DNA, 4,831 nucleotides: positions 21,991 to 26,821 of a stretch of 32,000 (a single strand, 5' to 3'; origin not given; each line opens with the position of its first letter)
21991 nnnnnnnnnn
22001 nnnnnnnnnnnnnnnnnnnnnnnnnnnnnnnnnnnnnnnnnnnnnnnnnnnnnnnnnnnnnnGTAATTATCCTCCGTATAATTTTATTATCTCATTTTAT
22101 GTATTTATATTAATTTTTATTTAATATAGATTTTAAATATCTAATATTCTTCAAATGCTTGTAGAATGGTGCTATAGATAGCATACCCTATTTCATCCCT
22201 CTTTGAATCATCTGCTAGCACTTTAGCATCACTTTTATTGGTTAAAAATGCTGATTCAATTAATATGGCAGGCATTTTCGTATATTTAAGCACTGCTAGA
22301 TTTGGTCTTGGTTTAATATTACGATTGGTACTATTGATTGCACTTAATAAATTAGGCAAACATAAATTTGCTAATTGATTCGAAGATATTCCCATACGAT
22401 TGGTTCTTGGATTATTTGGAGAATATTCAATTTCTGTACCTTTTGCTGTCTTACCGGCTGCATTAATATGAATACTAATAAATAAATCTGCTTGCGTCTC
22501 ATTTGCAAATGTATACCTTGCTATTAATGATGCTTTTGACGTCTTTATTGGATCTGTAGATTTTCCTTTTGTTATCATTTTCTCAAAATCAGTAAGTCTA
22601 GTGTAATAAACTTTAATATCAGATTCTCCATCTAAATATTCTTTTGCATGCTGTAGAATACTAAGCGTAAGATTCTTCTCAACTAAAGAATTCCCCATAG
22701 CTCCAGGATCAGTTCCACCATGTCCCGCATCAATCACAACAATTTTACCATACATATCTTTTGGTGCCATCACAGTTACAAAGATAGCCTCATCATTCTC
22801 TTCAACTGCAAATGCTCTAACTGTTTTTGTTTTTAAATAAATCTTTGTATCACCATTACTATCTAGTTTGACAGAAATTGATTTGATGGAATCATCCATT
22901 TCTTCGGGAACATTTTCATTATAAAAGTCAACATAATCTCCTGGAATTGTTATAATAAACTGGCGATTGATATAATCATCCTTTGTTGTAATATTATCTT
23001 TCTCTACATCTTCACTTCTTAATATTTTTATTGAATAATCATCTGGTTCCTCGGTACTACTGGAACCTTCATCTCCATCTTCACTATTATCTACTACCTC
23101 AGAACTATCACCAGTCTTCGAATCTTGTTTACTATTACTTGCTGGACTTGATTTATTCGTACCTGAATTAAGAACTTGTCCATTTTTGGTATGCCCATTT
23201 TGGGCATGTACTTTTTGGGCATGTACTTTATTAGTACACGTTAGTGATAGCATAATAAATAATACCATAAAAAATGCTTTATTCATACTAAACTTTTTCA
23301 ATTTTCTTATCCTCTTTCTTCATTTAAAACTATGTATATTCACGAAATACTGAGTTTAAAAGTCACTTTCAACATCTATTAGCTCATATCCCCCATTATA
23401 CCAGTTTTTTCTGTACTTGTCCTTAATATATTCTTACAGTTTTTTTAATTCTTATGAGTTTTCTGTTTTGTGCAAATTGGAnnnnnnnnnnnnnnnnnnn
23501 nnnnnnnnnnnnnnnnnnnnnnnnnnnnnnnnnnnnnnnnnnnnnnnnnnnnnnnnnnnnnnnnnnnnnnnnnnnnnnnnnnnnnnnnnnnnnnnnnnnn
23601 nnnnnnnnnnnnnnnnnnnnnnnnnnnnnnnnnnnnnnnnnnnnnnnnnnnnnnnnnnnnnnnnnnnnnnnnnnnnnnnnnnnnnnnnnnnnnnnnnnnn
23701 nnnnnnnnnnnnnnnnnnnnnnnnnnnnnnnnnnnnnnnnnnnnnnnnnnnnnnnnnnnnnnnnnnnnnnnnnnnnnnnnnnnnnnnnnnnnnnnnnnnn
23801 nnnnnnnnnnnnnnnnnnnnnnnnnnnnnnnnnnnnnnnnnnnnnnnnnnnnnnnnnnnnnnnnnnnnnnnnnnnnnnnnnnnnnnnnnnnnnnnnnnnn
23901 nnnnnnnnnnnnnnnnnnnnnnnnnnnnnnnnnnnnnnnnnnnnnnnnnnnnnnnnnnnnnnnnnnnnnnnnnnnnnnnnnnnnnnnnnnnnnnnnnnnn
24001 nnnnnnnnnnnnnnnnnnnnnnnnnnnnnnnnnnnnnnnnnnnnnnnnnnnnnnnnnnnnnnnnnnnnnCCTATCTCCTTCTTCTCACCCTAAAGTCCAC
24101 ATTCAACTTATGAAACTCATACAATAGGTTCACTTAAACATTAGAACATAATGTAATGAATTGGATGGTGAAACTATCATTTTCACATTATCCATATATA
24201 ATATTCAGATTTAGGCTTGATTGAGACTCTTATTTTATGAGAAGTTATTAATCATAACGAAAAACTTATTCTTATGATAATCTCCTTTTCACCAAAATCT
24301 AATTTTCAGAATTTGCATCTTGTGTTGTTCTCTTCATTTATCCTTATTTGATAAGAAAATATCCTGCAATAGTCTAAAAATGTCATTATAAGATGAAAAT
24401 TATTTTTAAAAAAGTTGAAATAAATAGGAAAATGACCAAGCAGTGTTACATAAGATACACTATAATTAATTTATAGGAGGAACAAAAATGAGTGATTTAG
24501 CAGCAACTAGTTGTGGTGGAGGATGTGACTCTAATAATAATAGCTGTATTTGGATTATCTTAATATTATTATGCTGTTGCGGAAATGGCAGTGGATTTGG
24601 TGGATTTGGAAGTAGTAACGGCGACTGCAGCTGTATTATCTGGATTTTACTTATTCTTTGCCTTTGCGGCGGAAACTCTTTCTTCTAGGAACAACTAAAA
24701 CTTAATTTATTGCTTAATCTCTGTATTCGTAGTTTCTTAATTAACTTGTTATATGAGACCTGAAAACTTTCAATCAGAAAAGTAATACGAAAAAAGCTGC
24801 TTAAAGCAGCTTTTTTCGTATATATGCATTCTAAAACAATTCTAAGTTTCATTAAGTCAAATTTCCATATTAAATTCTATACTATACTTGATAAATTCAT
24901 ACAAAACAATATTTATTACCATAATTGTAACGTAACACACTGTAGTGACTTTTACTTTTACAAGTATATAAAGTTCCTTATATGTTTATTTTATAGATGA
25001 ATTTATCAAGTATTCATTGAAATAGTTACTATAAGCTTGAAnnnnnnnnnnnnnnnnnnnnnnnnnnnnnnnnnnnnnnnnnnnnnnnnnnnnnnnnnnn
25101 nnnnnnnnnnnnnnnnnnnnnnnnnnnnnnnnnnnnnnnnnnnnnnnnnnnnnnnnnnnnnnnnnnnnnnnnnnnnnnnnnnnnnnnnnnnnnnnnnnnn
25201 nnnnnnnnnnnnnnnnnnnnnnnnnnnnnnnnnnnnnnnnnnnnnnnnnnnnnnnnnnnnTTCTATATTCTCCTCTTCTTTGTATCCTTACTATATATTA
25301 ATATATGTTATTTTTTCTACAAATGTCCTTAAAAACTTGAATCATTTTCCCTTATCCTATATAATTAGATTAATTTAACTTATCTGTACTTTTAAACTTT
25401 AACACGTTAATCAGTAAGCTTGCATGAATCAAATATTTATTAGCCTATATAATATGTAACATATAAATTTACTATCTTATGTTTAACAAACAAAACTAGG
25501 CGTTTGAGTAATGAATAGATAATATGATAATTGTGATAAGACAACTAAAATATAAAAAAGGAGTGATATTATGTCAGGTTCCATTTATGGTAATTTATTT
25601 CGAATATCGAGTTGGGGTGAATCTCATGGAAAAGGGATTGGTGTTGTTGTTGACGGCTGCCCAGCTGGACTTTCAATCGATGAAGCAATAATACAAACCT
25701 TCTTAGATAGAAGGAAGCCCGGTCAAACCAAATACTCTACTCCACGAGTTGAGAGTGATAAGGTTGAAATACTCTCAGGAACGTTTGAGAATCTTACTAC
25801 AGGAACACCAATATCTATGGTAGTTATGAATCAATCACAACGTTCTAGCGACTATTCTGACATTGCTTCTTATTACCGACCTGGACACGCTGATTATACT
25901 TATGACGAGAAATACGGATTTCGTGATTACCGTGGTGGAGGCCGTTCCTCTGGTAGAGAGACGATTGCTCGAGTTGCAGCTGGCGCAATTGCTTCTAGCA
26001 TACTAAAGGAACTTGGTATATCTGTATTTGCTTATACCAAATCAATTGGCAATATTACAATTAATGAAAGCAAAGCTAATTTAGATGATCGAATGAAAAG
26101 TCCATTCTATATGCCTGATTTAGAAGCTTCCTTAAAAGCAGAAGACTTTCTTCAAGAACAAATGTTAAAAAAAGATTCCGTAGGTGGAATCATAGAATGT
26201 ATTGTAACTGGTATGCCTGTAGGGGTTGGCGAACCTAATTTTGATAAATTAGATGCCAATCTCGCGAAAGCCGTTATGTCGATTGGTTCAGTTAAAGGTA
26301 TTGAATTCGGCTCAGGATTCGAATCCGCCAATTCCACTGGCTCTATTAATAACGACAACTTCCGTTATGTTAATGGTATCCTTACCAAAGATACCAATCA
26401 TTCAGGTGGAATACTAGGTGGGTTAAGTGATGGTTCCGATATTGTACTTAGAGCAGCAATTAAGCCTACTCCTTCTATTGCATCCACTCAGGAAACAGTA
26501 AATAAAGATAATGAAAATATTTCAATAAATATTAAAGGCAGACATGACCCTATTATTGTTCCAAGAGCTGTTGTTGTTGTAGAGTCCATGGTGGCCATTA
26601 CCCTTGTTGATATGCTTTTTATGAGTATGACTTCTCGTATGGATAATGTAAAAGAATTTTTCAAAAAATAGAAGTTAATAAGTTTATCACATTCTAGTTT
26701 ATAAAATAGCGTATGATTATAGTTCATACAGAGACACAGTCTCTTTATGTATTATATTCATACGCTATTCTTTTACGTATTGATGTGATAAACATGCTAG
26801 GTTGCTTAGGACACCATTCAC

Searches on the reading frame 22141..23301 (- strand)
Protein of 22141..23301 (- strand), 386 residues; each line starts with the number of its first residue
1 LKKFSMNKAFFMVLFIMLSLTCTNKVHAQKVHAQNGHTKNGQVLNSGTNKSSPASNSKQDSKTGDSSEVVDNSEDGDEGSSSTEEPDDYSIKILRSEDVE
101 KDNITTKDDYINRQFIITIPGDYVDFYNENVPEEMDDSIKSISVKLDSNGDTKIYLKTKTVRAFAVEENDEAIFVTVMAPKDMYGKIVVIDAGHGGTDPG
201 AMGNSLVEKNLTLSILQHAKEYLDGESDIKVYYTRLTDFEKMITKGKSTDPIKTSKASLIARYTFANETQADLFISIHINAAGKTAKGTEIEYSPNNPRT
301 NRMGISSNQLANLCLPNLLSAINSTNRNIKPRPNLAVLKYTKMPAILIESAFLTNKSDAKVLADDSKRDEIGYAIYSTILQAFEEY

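Call 55: search_protein_families(library=pfam, proteins=[window:22141-23301:-], max_evalue=0.00001)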
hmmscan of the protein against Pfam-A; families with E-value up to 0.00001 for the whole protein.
window:22141-23301:- (386 aa): 1 family
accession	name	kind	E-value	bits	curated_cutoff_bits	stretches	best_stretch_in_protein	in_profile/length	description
PF01520.23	Amidase_3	-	8.5e-42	143.6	27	1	188-380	1-173/174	N-acetylmuramoyl-L-alanine amidase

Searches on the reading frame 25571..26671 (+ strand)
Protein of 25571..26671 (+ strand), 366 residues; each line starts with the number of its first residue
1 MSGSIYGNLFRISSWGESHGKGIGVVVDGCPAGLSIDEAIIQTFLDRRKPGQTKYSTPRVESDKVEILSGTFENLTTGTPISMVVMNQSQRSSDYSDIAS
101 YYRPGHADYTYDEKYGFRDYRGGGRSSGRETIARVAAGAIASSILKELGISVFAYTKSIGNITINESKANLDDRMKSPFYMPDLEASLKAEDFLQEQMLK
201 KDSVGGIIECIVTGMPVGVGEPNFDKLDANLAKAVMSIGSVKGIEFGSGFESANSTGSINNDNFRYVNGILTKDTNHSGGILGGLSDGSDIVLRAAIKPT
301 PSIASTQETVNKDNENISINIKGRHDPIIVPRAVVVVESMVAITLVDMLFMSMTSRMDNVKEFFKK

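Call 55: search_protein_families(library=pfam, proteins=[window:25571-26671:+], max_evalue=0.00001)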
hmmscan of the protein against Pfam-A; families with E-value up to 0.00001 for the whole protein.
window:25571-26671:+ (366 aa): 1 family
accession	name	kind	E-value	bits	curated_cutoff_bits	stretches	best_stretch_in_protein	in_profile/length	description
PF01264.26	Chorismate_synt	-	2.5e-138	460.7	27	1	10-349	1-326/327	Chorismate synthase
